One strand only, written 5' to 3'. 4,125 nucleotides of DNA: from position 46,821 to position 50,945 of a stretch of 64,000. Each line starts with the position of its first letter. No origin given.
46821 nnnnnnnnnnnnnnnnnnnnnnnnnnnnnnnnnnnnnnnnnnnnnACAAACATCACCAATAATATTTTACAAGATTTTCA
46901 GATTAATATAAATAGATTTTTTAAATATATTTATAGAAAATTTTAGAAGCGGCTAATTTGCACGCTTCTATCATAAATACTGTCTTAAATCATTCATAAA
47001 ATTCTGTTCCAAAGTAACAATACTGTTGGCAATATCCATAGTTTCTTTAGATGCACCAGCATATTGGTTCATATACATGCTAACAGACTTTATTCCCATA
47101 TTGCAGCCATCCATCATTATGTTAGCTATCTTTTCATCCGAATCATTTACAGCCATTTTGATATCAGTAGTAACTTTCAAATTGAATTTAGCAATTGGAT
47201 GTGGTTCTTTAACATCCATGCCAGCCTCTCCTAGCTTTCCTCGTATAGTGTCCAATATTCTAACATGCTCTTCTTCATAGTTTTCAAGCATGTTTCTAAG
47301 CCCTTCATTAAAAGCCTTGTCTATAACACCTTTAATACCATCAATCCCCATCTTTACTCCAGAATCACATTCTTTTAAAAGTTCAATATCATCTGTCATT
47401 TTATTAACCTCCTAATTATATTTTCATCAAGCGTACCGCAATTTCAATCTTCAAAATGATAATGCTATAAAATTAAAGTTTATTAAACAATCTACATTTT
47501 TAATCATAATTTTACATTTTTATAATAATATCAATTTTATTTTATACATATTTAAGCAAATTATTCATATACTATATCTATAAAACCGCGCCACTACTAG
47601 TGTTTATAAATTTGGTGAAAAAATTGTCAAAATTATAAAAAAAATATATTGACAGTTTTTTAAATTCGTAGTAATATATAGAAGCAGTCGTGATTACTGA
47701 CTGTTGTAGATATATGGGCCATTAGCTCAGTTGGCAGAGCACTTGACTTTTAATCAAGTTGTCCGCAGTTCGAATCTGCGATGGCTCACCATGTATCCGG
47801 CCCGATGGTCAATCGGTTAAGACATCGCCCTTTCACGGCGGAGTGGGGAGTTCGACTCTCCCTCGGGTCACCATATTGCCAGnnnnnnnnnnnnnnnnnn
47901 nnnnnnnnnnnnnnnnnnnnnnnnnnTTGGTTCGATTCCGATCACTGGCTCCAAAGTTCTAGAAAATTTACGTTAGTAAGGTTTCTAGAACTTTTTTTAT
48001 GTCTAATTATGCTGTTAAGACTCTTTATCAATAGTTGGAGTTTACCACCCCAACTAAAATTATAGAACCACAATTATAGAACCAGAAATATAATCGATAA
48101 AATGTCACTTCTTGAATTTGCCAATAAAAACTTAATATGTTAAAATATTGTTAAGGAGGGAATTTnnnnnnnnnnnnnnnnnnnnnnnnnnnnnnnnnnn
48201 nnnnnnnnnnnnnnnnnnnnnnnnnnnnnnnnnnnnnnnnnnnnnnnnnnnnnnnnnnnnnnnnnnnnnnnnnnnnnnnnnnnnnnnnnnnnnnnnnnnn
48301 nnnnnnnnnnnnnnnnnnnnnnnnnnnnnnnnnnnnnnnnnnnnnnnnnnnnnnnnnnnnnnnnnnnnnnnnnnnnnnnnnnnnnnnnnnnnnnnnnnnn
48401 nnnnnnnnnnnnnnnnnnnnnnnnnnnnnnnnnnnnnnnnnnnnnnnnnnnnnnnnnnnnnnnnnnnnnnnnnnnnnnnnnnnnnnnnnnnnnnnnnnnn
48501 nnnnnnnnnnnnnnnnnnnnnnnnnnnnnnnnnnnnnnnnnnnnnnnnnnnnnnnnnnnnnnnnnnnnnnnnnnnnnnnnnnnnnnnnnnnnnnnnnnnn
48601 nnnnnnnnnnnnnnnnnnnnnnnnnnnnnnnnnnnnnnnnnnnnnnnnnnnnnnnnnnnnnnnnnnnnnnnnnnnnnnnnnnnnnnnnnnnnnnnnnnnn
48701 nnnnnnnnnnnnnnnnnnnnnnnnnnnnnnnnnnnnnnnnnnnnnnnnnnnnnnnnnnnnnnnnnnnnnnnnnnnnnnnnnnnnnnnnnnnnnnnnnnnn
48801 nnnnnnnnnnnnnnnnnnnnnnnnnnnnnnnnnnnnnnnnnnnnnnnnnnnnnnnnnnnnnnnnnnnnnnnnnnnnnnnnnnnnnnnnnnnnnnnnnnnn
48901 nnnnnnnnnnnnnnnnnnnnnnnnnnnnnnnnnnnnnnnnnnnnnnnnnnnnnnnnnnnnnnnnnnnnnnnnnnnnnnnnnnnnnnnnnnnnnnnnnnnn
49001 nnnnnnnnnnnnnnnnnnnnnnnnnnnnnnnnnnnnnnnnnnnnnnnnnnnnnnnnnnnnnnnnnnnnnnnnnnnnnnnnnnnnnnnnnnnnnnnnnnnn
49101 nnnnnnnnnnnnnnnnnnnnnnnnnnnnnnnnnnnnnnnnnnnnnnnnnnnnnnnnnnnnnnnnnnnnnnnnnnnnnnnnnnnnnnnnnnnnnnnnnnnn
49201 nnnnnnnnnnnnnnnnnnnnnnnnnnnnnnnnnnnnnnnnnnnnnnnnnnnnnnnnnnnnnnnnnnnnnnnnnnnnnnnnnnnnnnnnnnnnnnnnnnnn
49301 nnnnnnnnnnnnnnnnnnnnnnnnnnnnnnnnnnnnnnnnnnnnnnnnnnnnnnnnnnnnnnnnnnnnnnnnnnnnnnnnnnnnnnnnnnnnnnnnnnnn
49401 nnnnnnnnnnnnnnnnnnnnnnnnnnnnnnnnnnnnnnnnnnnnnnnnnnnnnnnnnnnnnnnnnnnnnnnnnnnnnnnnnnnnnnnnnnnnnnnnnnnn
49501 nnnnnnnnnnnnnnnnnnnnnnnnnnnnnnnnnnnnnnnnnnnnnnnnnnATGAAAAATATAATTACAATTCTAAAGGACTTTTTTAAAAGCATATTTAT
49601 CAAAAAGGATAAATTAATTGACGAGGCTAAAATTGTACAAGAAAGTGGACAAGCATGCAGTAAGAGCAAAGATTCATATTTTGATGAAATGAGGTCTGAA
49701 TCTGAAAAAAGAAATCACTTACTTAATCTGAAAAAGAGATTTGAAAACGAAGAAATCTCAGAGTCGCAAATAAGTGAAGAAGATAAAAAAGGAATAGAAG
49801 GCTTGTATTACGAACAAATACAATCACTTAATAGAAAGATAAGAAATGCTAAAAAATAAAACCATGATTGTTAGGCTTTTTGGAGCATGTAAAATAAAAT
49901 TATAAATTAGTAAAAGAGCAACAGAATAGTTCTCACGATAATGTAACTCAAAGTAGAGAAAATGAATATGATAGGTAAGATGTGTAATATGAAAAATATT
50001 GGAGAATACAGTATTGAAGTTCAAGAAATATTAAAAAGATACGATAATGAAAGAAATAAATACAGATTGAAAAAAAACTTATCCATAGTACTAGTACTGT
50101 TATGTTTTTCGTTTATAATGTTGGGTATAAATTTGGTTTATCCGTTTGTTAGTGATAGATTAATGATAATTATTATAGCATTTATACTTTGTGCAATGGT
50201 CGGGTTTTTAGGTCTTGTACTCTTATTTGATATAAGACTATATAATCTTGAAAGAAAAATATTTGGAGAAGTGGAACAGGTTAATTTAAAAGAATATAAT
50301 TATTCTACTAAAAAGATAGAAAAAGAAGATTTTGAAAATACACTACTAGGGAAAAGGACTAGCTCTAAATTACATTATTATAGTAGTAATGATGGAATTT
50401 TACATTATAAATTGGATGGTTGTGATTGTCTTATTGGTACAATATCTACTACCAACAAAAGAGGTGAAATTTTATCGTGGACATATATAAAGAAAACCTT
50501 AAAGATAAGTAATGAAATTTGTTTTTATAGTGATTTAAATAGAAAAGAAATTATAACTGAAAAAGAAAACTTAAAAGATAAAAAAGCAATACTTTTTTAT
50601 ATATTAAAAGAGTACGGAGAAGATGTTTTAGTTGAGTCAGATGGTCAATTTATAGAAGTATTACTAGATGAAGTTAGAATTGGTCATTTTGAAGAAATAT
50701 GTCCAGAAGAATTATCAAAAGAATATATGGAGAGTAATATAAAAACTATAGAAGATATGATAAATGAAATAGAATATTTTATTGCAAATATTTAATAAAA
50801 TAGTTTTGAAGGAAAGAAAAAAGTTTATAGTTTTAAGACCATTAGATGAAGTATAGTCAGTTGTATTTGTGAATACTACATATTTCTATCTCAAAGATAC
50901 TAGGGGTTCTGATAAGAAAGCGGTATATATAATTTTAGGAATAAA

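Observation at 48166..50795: Coupled three-gene operon of unknown function (462-aa soluble protein, 102-aa helical protein, two-TM membrane protein)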

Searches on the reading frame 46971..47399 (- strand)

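Call 10: search_protein_families(library=pfam, proteins=[window:46971-47399:-], max_evalue=0.01)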
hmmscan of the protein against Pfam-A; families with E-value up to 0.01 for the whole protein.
window:46971-47399:- (142 aa): 1 family
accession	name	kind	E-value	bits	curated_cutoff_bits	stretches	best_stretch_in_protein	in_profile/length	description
PF09537.16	DUF2383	-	0.00031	21.3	30.8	1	8-98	6-97/111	Domain of unknown function (DUF2383)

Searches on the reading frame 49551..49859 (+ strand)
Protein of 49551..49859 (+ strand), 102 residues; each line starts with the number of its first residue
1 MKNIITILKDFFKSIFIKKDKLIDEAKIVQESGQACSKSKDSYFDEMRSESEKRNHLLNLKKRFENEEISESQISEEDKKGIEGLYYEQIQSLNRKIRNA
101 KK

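Call 4: search_protein_families(library=pfam, proteins=[window:49551-49859:+], max_evalue=1)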
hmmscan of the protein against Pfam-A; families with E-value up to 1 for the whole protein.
window:49551-49859:+ (102 aa): 0 families

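Call 5: search_protein_families(library=padloc, proteins=[window:49551-49859:+], max_evalue=1)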
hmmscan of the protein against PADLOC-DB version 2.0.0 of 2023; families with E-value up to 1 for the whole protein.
window:49551-49859:+ (102 aa): 0 families

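Call 6: search_protein_families(library=ncbifam, proteins=[window:49551-49859:+], max_evalue=1)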
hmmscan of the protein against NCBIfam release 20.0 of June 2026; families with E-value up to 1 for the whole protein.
window:49551-49859:+ (102 aa): 0 families

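Call 9: search_protein_families(library=phrogs, proteins=[window:49551-49859:+], max_evalue=1)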
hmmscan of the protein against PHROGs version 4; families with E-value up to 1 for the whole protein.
window:49551-49859:+ (102 aa): 3 families
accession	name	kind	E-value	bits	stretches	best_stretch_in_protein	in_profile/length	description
phrog_9635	-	unknown function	0.062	14.8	1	7-66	22-82/109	-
phrog_32756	-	unknown function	0.1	13.7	1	51-92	24-63/127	-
phrog_20332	-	unknown function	0.13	13.3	1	19-95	13-89/139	-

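Call 33: find_homologous_proteins(query=window:49551-49859:+, max_evalue=0.01)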
Query window:49551-49859:+ (102 aa): 2 proteins with E <= 0.01 among 4 candidates.
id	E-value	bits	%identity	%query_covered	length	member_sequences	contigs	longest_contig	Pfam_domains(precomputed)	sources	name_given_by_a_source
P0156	2.2e-53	196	99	100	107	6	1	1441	-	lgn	-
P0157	4.2e-52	192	97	100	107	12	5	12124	-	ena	-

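Call 48: search_protein_families(library=pfam, alignment_id=A4, max_evalue=1)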
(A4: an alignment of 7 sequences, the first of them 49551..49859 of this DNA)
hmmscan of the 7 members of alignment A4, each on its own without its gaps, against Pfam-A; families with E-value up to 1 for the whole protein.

A. member 1, window:49551-49859:+ (102 aa): 0 families

B. families by the number of members that match (of 7 scanned): 10 families
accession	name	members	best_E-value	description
PF20652.3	Sec8_C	1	0.024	Exocyst complex component Sec8 C-terminal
PF12568.14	PanZ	1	0.058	Acetyltransferase (GNAT) domain, PanZ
PF19318.4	DUF5918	1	0.095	Family of unknown function (DUF5918)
PF02457.21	DAC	1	0.14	DisA bacterial checkpoint controller nucleotide-binding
PF00376.29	MerR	1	0.17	MerR family regulatory protein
PF02662.21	FlpD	1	0.19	Methyl-viologen-reducing hydrogenase, delta subunit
PF03787.20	RAMPs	1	0.38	RAMP superfamily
PF12939.12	DUF3837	1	0.44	Domain of unknown function (DUF3837)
PF08292.18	RNA_pol_Rbc25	1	0.89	RNA polymerase III subunit Rpc25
PF06320.18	GCN5L1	1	0.94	GCN5-like protein 1 (GCN5L1)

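Call 49: search_solved_structures(query=A4, max_evalue=10)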
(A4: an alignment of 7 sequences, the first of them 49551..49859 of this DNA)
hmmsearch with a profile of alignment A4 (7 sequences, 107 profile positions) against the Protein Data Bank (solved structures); distinct sequences matched with E-value up to 10: 1.
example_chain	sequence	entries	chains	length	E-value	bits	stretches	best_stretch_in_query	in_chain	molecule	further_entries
2rgn_B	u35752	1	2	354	0.086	16.4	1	10-58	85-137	Rho guanine nucleotide exchange factor 25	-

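Call 59: find_related_loci(query=A4, collection=viral_contigs, flank=10000)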
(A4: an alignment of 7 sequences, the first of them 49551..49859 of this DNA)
Query A4 (102 aa) in viral_contigs; peptide patterns used: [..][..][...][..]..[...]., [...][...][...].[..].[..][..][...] (x = any residue, [..] = any of these).
423 stretches matched a pattern, but none encodes a relative of the query by tblastn (E <= 1e-3).

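Call 117: search_dna_similar(query=window:49551-49859:+, collection=phages, mode=protein, max_evalue=0.1, max_rows=10)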
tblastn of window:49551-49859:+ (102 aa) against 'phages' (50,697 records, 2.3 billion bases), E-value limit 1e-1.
No match.

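Call 118: search_dna_similar(query=window:49551-49859:+, collection=plasmids, mode=protein, max_evalue=0.1, max_rows=10)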
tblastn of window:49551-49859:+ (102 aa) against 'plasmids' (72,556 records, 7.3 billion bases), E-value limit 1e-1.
No match.

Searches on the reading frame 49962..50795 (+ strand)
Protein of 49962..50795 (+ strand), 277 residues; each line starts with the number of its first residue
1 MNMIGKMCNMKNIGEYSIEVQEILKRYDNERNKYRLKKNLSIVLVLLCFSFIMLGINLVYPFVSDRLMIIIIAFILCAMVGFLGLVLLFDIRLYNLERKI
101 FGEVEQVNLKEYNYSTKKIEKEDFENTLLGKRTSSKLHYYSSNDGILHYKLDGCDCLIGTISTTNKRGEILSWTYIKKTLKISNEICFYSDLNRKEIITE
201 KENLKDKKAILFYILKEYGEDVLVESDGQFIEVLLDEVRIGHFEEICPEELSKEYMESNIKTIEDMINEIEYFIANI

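Call 4: search_protein_families(library=pfam, proteins=[window:49962-50795:+], max_evalue=1)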
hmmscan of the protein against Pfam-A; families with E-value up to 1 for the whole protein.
window:49962-50795:+ (277 aa): 0 families

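Call 5: search_protein_families(library=padloc, proteins=[window:49962-50795:+], max_evalue=1)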
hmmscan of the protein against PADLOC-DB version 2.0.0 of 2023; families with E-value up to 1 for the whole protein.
window:49962-50795:+ (277 aa): 0 families

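Call 6: search_protein_families(library=ncbifam, proteins=[window:49962-50795:+], max_evalue=1)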
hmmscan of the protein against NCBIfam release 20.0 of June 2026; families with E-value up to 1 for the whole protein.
window:49962-50795:+ (277 aa): 2 families
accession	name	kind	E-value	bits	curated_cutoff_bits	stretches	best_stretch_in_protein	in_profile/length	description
NF035952.1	WxPxxD_TM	subfamily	0.0066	16.1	70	1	29-89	80-141/234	WxPxxD family membrane protein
NF033887.1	conj_TraX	equivalog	0.2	11.2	100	1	20-106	63-148/163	conjugal transfer protein TraX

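Call 9: search_protein_families(library=phrogs, proteins=[window:49962-50795:+], max_evalue=1)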
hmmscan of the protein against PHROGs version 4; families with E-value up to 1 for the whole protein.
window:49962-50795:+ (277 aa): 4 families
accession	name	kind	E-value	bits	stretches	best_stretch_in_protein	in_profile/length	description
phrog_14196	-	other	0.015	16.5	1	18-80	4-67/102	phosphohydrolase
phrog_5097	-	unknown function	0.12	13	1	174-207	65-98/184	-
phrog_2330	-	unknown function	0.39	12.1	1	72-126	62-115/122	unknown function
phrog_28446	-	unknown function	0.63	11.3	0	219-258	34-71/72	-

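Call 50: find_homologous_proteins(query=window:49962-50795:+, max_evalue=0.01)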
Query window:49962-50795:+ (277 aa): 3 proteins with E <= 0.01 among 996 candidates.
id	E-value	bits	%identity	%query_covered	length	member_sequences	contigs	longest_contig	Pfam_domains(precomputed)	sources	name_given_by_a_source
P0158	5.2e-168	575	97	99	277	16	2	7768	-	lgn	-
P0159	3.1e-157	540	95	97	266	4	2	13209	-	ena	-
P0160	6.5e-95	336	60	97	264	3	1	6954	-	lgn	-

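Call 53: find_encoding_contigs(protein=P0160, flank=8000, max_places=4)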
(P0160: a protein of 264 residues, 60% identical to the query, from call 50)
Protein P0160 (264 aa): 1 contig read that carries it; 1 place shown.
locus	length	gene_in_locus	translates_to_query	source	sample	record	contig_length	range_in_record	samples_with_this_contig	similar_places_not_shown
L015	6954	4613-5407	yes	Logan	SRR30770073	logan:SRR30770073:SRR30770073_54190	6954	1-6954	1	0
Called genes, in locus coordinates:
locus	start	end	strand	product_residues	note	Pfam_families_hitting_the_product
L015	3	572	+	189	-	?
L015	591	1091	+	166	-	-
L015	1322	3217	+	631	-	-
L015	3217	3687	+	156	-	-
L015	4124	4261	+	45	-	-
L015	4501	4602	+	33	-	-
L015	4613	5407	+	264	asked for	-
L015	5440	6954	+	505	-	?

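Call 56: search_protein_families(library=pfam, proteins=[L015:3-572:+, L015:591-1091:+, L015:1322-3217:+, L015:3217-3687:+, L015:5440-6954:+], max_evalue=0.1)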
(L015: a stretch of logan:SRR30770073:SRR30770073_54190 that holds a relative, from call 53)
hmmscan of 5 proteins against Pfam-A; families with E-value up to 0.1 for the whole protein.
L015:3-572:+ (189 aa): 2 families
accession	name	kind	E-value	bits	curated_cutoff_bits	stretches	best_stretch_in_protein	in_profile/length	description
PF08809.16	DUF1799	-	0.0091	16.6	26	1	45-72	40-67/80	Phage related hypothetical protein (DUF1799)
PF10924.13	DUF2711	-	0.029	14.4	22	1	54-119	59-116/217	Protein of unknown function (DUF2711)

L015:591-1091:+ (166 aa): 3 families
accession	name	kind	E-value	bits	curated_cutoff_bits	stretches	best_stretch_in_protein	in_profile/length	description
PF11867.13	T1RH-like_C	-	0.0016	18.3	26.8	1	5-138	94-219/329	Type I restriction enzyme HindI endonuclease subunit-like, C-terminal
PF01335.27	DED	-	0.0034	18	35.9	0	76-114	10-48/82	Death effector domain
PF25532.1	CH_CAMSAP2_N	-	0.0057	17.1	27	1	85-157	33-104/135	CAMSAP2-like, calponin-homology domain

L015:1322-3217:+ (631 aa): 1 family
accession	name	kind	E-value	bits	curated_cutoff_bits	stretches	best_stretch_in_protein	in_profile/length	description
PF13469.12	Sulfotransfer_3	-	0.057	14.1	27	0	188-275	66-133/216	Sulfotransferase family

L015:3217-3687:+ (156 aa): 0 families

L015:5440-6954:+ (505 aa): 1 family
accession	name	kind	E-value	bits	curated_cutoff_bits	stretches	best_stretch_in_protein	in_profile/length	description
PF16104.10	FPRL1_inhibitor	-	0.018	15.6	27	1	245-294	13-63/105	Formyl peptide receptor-like 1 inhibitory protein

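Call 76: search_solved_structures(query=A6, max_evalue=10)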
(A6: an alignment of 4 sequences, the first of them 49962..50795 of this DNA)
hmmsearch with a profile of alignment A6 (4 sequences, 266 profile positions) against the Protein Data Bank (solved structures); distinct sequences matched with E-value up to 10: 11.
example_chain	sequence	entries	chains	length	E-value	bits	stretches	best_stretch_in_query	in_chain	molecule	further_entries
8dak_A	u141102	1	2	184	0.14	14.5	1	77-140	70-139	GDP-D-glycero-4-keto-d-lyxo-heptose-3-epimerase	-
7ani_A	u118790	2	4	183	0.22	13.9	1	77-140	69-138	Thymidine diphospho-4-keto-rhamnose 3,5-epimerase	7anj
8dcl_A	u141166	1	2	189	0.23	13.8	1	77-140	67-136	GDP-D-glycero-4-keto-D-lyxo-heptose-3-epimerase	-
7ang_A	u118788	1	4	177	0.27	13.6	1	77-140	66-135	Thymidine diphospho-4-keto-rhamnose 3,5-epimerase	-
7an4_A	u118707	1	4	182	0.28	13.5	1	77-140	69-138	Thymidine diphospho-4-keto-rhamnose 3,5-epimerase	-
8dco_A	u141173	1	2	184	0.39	13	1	77-140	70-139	GDP-D-glycero-4-keto-D-lyxo-heptose-3,5-epimerase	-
8db5_A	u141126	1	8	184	0.4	13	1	77-140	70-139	GDP-D-glycero-4-keto-d-lyxo-heptose-3,5-epimerase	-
4b8r_A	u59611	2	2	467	0.53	12.6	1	205-257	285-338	ADP-DEPENDENT GLUCOKINASE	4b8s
1gc5_A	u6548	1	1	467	0.58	12.5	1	204-257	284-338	ADP-DEPENDENT GLUCOKINASE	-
5o5x_A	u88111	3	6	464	0.62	12.4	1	204-257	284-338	ADP-dependent glucokinase,ADP-dependent glucokinase,ADP-dependent glucokinase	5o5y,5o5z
6mgh_A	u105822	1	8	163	0.77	12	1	187-243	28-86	miRFP670nano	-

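Call 94: search_protein_families(library=phrogs, proteins=[L015:3-572:+, L015:591-1091:+, L015:1322-3217:+, L015:3217-3687:+, L015:5440-6954:+], max_evalue=0.01)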
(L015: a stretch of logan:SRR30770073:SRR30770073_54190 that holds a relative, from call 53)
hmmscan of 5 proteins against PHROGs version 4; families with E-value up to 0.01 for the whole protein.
L015:3-572:+ (189 aa): 1 family
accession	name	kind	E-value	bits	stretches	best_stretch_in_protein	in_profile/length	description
phrog_36489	-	unknown function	0.0089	17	0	120-167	33-79/106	-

L015:591-1091:+ (166 aa): 2 families
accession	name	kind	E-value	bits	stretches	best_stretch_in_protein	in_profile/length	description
phrog_3830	-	unknown function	0.0029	16.8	1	29-164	842-976/1032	-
phrog_9226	-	unknown function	0.0036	18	1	10-158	99-246/261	-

L015:1322-3217:+ (631 aa): 0 families

L015:3217-3687:+ (156 aa): 0 families

L015:5440-6954:+ (505 aa): 0 families

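Call 95: search_protein_families(library=padloc, proteins=[L015:3-572:+, L015:591-1091:+, L015:1322-3217:+, L015:3217-3687:+, L015:5440-6954:+], max_evalue=0.01)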
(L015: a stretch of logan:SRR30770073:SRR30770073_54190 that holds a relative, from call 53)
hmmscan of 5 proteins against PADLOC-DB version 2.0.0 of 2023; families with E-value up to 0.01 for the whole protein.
L015:3-572:+ (189 aa): 0 families

L015:591-1091:+ (166 aa): 1 family
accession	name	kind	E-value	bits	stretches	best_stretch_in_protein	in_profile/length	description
PDLC03040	REase_I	-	0.0041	13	1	31-152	812-925/1029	Type I restriction enzyme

L015:1322-3217:+ (631 aa): 0 families

L015:3217-3687:+ (156 aa): 0 families

L015:5440-6954:+ (505 aa): 0 families

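Call 103: search_solved_structures(query=L015:1322-3217:+, max_evalue=10)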
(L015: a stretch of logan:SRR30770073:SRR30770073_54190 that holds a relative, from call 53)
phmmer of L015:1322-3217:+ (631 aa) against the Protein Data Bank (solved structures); distinct sequences matched with E-value up to 10: 1.
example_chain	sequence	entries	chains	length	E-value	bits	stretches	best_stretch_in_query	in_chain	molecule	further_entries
7oyc_r1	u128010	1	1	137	0.62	11.4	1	383-466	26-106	60S ribosomal protein L28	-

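Call 115: search_dna_similar(query=window:49962-50795:+, collection=plasmids, mode=protein, max_evalue=0.01, max_rows=10)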
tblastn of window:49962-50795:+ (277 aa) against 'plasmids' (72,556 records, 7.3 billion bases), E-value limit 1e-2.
No match.

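Call 116: search_dna_similar(query=window:49962-50795:+, collection=phages, mode=protein, max_evalue=0.01, max_rows=10)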
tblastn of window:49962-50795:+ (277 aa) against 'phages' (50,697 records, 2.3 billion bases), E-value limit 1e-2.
No match.
